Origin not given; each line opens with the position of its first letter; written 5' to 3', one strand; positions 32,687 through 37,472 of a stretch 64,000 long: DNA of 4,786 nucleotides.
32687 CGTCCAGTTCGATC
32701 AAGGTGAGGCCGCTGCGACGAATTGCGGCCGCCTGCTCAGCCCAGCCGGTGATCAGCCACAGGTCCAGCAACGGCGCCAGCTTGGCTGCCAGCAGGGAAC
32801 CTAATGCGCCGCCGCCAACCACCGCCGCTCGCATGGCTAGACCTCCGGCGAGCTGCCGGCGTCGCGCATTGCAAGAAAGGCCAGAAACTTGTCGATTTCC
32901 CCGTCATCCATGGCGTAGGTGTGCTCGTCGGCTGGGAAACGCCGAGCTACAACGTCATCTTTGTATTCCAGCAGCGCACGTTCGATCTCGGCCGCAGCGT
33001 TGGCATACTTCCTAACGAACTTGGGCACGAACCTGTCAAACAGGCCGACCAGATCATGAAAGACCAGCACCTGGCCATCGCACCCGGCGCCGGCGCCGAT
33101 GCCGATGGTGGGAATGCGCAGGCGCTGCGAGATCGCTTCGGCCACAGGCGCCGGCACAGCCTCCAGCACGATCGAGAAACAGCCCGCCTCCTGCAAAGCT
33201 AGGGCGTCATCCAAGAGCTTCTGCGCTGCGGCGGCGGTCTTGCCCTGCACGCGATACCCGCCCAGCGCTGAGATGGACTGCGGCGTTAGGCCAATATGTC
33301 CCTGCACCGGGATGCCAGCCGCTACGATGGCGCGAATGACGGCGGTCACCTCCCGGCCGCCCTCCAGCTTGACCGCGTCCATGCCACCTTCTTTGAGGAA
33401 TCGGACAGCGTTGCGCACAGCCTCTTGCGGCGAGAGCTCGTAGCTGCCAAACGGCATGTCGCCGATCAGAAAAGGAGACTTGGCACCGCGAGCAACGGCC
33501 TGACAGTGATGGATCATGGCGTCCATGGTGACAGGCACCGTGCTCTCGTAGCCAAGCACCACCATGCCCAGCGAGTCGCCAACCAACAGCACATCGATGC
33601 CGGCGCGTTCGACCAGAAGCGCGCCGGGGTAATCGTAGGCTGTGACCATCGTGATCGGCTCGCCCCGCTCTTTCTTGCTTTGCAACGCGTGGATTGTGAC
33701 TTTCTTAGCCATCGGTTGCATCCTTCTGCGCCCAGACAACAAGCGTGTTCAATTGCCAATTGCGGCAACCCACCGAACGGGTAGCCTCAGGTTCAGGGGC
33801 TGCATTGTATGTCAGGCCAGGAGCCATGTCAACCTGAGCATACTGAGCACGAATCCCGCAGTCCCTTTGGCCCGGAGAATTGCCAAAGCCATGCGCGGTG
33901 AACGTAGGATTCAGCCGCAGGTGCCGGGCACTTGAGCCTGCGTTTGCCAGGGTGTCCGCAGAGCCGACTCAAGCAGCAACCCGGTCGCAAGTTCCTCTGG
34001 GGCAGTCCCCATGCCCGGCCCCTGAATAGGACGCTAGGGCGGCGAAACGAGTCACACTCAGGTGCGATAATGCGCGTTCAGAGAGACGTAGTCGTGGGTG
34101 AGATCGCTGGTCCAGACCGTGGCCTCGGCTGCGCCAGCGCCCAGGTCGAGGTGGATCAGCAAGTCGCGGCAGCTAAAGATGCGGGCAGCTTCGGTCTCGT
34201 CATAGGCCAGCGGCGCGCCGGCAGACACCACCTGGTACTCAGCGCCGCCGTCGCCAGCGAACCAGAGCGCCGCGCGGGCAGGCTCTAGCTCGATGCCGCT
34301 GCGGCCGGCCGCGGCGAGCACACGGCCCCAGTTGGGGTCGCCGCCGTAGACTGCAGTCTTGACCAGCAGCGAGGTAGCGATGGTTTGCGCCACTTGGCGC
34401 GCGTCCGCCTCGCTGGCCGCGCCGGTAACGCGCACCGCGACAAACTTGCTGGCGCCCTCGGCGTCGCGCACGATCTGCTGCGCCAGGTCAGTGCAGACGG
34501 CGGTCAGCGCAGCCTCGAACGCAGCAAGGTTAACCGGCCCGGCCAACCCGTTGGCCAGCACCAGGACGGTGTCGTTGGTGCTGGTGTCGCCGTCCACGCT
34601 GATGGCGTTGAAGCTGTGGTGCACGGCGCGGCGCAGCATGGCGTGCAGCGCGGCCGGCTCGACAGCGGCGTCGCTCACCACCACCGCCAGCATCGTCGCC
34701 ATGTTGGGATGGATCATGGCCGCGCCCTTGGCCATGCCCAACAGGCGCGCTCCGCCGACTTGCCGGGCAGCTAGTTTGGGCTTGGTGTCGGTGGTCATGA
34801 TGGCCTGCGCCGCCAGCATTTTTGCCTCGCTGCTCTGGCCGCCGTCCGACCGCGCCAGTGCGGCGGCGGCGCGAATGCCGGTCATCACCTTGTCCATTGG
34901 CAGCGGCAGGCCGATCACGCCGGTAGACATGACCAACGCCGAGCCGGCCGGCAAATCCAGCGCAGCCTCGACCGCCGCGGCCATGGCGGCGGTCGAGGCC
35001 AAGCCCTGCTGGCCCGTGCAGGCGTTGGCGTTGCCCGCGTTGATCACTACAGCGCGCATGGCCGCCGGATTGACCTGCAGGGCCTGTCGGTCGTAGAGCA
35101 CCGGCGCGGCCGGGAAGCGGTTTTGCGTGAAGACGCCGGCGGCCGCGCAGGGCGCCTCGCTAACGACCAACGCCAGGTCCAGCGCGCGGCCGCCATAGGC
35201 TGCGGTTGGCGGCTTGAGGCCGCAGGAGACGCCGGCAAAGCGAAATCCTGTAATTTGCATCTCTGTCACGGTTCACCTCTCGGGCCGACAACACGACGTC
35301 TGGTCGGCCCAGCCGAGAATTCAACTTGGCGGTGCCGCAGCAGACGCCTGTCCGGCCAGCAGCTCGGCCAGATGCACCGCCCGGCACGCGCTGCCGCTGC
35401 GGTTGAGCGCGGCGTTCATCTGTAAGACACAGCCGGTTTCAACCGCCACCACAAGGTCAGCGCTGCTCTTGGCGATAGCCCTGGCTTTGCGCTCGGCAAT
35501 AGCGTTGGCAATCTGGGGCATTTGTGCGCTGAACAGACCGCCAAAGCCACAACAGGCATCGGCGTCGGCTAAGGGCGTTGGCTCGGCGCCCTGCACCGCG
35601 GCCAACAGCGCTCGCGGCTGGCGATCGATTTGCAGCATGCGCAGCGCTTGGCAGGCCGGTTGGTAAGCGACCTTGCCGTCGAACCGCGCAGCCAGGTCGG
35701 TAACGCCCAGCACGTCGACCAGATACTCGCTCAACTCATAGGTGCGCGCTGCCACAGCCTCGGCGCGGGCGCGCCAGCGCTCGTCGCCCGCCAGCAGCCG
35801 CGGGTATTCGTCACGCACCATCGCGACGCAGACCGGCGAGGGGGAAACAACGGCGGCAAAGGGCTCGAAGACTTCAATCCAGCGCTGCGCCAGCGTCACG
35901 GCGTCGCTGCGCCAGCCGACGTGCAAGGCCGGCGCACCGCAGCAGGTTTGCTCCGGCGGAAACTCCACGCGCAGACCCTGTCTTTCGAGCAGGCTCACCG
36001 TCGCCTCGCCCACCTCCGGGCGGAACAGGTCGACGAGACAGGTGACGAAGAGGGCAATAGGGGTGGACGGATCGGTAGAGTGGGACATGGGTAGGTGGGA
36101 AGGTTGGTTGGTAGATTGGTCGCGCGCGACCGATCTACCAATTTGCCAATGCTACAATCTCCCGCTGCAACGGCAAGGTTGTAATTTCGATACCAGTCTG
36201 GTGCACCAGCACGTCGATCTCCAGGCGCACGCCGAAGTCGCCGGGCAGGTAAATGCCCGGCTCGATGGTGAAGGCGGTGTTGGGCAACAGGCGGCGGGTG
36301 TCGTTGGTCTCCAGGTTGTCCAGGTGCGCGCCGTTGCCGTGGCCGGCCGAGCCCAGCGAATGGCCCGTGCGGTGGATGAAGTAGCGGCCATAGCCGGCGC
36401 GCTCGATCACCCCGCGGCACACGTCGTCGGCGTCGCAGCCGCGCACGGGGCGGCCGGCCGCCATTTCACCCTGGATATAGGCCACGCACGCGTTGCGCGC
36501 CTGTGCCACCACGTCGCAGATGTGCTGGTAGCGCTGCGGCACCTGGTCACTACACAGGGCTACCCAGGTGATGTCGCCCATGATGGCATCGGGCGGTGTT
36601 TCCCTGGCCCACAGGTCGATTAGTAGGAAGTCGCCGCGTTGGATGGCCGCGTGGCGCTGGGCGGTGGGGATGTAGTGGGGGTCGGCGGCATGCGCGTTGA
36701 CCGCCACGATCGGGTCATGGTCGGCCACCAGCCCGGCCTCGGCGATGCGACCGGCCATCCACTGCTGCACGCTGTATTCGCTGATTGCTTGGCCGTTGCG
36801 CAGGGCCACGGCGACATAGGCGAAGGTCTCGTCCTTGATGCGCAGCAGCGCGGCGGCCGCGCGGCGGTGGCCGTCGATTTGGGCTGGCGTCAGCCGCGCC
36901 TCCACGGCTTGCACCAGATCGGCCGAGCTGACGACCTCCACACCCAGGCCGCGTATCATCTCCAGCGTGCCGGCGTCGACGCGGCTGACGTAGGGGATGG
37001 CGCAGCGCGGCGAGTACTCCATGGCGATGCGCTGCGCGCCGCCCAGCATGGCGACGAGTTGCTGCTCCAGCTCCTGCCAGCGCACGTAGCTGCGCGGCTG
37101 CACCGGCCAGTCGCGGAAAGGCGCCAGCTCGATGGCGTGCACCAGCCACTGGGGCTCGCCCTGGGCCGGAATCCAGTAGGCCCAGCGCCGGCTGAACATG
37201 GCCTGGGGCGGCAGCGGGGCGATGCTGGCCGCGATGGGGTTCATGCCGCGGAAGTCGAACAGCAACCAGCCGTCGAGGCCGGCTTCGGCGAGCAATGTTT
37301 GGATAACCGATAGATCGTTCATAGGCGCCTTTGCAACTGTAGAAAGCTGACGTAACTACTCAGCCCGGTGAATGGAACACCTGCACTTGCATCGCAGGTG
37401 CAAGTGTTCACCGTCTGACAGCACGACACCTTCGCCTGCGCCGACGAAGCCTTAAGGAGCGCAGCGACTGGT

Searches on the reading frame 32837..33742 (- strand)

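Call 13: search_protein_families(library=pfam, proteins=[window:32837-33742:-])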
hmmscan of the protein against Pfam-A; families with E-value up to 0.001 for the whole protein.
window:32837-33742:- (301 aa): 3 families
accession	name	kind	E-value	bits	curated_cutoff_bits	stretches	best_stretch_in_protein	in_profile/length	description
PF02548.21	Pantoate_transf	-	7e-120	399.7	28.7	1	14-271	1-258/259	Ketopantoate hydroxymethyltransferase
PF13714.12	PEP_mutase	-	2.1e-05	24.7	31.5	1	24-129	5-107/240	Phosphoenolpyruvate phosphomutase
PF01177.27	Asp_Glu_race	-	4.2e-05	23.9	31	1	129-218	9-99/211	Asp/Glu/Hydantoin racemase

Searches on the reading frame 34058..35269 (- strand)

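Call 13: search_protein_families(library=pfam, proteins=[window:34058-35269:-])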
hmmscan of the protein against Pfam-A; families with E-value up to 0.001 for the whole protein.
window:34058-35269:- (403 aa): 1 family
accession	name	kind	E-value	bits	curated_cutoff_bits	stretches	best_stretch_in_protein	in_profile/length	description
PF01960.23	ArgJ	-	9.5e-143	475.9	32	1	11-403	2-377/377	ArgJ family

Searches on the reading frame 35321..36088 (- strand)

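Call 34: search_protein_families(library=pfam, proteins=[window:35321-36088:-])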
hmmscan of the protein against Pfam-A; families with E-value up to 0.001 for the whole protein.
window:35321-36088:- (255 aa): 1 family
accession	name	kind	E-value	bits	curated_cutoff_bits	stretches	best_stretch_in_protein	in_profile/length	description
PF02754.22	CCG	-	2.7e-30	104.7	20.6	2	140-224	1-84/85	Cysteine-rich domain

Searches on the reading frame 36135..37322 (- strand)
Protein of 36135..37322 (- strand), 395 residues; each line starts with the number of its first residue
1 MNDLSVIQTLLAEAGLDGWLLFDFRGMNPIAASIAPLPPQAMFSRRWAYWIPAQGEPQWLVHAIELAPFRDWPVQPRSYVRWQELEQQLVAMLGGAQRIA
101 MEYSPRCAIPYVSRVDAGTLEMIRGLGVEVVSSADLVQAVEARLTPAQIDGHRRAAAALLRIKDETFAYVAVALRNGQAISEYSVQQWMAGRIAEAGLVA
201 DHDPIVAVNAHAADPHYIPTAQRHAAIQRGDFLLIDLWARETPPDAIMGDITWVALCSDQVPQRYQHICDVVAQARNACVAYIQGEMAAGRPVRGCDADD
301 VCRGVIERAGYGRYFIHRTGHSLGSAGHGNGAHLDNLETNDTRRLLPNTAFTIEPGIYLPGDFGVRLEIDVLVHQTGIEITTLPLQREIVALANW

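Call 43: search_protein_families(library=pfam, proteins=[window:36135-37322:-])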
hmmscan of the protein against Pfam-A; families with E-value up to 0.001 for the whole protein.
window:36135-37322:- (395 aa): 1 family
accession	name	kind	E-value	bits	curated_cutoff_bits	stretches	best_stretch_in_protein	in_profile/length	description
PF00557.29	Peptidase_M24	-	7.6e-36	124.3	23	1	161-374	8-207/208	Metallopeptidase family M24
